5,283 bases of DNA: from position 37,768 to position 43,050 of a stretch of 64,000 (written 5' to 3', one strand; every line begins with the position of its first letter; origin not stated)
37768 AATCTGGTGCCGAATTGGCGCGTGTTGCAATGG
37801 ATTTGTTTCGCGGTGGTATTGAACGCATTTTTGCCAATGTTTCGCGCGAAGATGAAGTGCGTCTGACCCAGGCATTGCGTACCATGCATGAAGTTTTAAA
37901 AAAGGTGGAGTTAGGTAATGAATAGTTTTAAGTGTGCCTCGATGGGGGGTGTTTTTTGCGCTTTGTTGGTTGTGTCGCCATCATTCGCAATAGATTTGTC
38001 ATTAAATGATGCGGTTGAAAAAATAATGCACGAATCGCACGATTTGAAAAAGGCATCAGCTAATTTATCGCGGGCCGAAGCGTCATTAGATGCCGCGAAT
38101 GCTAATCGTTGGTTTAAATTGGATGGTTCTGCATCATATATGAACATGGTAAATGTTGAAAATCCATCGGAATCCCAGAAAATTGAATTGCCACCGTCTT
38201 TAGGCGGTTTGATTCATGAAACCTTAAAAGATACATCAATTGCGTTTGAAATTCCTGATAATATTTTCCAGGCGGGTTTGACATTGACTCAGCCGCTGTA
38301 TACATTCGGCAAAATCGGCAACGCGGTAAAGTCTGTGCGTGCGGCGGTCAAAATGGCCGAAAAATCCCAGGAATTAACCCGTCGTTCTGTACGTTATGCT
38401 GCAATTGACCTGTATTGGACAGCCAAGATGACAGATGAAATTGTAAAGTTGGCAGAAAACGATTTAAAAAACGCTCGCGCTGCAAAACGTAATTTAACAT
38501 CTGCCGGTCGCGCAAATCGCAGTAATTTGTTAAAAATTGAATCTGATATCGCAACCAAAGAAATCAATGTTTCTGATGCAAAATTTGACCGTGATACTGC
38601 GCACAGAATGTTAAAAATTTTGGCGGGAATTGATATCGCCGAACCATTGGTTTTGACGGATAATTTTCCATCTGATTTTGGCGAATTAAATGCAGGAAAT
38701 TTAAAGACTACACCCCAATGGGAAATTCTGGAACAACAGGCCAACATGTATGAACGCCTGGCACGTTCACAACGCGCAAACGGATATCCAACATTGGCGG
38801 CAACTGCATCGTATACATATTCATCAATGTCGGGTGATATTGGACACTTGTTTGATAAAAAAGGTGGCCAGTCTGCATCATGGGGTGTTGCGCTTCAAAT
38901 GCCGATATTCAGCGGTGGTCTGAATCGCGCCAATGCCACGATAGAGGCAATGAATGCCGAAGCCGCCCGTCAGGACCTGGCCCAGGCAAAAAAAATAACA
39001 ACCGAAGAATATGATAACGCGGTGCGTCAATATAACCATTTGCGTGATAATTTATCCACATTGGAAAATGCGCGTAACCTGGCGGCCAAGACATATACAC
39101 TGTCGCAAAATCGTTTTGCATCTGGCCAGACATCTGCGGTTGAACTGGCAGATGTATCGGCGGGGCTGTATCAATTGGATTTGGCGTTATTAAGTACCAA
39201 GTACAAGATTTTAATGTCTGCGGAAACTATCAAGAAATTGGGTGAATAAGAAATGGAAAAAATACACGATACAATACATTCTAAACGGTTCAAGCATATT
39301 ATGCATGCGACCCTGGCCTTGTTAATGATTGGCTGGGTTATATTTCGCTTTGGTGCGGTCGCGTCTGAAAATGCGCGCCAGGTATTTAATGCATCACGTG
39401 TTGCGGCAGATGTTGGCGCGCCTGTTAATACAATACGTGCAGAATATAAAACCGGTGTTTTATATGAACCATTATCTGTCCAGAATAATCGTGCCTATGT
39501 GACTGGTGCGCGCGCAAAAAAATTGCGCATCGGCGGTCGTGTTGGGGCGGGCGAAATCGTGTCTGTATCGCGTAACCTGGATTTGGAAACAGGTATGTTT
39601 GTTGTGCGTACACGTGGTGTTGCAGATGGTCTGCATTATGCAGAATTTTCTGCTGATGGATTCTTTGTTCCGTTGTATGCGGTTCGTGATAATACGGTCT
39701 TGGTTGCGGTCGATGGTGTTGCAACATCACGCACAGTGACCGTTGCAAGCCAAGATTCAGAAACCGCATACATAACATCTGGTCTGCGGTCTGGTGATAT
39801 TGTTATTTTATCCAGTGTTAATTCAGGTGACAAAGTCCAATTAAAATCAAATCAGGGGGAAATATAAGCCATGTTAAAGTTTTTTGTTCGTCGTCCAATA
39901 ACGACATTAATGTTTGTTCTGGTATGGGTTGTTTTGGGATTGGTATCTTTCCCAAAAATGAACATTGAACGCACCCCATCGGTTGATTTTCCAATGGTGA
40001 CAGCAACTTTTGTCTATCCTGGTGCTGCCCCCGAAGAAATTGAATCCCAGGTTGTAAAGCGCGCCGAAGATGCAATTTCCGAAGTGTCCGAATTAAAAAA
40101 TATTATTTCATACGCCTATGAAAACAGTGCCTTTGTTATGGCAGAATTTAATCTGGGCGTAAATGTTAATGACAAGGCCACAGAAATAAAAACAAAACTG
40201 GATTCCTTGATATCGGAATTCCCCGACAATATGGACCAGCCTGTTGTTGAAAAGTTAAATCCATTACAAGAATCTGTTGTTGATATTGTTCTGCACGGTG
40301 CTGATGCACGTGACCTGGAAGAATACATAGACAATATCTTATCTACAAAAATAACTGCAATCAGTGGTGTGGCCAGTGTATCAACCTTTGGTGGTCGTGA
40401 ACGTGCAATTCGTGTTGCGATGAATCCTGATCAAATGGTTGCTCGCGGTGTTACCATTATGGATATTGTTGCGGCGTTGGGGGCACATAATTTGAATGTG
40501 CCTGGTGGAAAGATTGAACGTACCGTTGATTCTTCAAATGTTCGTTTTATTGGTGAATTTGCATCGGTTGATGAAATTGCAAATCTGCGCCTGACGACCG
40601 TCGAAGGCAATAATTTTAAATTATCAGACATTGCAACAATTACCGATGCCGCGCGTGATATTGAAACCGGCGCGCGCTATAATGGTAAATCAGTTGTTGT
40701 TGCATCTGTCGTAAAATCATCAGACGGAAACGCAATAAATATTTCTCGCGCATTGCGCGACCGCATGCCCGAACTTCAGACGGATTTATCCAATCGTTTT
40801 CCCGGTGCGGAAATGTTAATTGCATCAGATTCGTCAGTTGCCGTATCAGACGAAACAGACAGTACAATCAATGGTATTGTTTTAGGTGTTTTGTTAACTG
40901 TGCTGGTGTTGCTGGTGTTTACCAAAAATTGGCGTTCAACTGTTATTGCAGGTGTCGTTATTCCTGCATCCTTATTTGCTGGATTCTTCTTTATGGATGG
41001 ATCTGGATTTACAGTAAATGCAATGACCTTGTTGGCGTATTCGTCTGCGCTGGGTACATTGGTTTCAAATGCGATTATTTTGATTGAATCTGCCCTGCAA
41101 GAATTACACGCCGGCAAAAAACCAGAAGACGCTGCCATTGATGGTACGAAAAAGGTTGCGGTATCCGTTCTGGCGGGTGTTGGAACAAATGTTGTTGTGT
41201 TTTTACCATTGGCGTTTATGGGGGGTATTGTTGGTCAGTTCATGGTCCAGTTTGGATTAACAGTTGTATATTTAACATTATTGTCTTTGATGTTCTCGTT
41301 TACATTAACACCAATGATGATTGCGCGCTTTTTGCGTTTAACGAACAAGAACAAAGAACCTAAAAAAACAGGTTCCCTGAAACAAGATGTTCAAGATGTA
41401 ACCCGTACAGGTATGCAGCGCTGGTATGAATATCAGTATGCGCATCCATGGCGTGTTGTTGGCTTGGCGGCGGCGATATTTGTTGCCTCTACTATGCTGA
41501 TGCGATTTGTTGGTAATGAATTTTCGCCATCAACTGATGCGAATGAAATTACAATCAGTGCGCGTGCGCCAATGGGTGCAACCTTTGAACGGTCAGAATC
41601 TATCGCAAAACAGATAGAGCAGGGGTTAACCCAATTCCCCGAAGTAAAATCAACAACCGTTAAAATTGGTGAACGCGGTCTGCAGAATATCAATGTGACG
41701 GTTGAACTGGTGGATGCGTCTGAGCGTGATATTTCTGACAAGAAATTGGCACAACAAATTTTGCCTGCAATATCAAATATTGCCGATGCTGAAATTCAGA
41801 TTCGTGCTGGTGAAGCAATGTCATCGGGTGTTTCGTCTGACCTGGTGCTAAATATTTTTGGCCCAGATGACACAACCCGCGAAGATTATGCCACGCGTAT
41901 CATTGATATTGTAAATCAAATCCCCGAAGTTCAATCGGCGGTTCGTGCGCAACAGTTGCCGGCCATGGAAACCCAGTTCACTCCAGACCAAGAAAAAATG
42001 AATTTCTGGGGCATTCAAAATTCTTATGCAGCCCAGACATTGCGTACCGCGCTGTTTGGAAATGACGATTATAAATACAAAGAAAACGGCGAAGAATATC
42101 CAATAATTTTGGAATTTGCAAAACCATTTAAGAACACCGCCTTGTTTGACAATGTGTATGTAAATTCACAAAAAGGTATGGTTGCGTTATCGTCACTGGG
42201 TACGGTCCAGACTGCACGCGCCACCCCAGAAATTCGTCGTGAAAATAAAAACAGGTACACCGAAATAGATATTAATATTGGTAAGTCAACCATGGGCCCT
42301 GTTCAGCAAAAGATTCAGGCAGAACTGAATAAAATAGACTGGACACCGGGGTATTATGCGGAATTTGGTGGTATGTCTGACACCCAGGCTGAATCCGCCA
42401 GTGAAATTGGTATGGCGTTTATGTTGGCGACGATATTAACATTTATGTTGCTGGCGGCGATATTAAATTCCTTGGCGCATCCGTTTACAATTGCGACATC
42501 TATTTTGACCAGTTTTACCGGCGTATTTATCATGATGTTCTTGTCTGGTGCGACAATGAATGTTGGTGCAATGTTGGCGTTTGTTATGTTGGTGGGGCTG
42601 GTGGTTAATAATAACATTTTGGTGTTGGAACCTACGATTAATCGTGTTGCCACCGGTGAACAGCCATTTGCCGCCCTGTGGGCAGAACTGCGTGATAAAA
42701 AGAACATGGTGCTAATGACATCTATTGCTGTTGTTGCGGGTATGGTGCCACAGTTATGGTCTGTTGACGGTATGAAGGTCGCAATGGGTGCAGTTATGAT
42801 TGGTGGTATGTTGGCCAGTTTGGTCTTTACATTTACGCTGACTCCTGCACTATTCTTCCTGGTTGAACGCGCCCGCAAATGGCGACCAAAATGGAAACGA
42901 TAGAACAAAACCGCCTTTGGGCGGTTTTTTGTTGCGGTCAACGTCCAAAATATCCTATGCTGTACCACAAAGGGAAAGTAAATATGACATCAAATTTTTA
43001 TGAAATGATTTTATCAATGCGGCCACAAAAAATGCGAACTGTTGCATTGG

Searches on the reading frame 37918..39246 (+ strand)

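Call 48: search_protein_families(library=pfam, proteins=[window:37918-39246:+], max_evalue=0.00001)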
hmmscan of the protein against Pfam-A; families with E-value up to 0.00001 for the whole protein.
window:37918-39246:+ (443 aa): 1 family
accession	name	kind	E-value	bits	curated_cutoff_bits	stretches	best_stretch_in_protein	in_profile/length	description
PF02321.23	OEP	-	1.6e-42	145.9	22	2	266-438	13-182/187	Outer membrane efflux protein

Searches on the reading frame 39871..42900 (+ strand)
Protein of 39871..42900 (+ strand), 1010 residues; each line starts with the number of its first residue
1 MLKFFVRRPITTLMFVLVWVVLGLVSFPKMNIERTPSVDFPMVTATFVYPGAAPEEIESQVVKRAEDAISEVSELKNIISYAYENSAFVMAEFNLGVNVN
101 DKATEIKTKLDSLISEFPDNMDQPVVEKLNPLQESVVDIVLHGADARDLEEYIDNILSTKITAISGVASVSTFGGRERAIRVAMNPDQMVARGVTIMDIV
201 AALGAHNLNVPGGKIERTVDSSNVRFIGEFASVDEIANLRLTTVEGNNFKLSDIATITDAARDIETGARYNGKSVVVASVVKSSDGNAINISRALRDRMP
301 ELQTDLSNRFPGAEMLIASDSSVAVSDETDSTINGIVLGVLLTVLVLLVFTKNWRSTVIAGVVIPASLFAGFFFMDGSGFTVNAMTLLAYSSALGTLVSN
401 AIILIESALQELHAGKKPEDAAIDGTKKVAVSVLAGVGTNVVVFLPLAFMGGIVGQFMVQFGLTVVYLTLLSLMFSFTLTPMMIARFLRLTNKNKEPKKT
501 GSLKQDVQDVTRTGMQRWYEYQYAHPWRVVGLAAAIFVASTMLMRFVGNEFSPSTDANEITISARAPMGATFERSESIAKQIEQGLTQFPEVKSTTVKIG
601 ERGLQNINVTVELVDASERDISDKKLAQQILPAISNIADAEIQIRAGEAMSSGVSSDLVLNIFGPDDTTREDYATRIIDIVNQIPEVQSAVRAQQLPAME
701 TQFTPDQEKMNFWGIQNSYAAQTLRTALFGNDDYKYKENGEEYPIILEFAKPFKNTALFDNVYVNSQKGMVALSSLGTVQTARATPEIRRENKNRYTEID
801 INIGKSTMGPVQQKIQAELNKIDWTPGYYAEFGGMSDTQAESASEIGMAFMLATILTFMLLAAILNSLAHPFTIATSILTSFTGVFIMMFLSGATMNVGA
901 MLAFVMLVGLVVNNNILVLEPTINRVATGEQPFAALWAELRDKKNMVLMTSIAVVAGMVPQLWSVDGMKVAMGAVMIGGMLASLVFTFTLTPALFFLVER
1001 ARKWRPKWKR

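Call 48: search_protein_families(library=pfam, proteins=[window:39871-42900:+], max_evalue=0.00001)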
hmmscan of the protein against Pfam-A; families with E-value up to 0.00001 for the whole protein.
window:39871-42900:+ (1010 aa): 2 families
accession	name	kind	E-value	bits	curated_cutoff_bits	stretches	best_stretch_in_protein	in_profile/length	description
PF00873.25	ACR_tran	-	2.1e-184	615.4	28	1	1-998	1-1020/1021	AcrB/AcrD/AcrF family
PF03176.21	MMPL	-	2e-08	34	20.5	1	815-1005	110-308/333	MMPL family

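Call 70: find_encoding_contigs(protein=window:39871-42900:+, flank=10000, max_places=1)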
Protein window:39871-42900:+ (1010 aa): 8 contigs read that carry it; 1 place shown.
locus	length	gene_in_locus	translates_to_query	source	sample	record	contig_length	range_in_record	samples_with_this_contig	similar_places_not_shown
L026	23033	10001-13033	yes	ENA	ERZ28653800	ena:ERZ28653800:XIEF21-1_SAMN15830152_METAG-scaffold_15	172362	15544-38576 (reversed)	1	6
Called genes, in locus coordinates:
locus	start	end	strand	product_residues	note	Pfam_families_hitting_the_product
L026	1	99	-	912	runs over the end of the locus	PF00521:DNA_topoisoIV, PF03989:DNA_gyraseA_C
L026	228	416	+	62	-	-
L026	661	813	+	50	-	PF00468:Ribosomal_L34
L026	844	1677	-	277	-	PF11899:DUF3419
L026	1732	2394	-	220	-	-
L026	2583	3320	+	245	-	PF01636:APH (faint)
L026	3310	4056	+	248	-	-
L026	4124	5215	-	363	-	PF01546:Peptidase_M20, PF07687:M20_dimer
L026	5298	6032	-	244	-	-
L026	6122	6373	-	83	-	-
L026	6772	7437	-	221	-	-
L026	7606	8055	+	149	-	PF12802:MarR_2 (weak), PF01047:MarR, PF01638:HxlR (weak)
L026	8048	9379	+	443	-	PF02321:OEP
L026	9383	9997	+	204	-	-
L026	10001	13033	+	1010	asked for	PF00873:ACR_tran, PF03176:MMPL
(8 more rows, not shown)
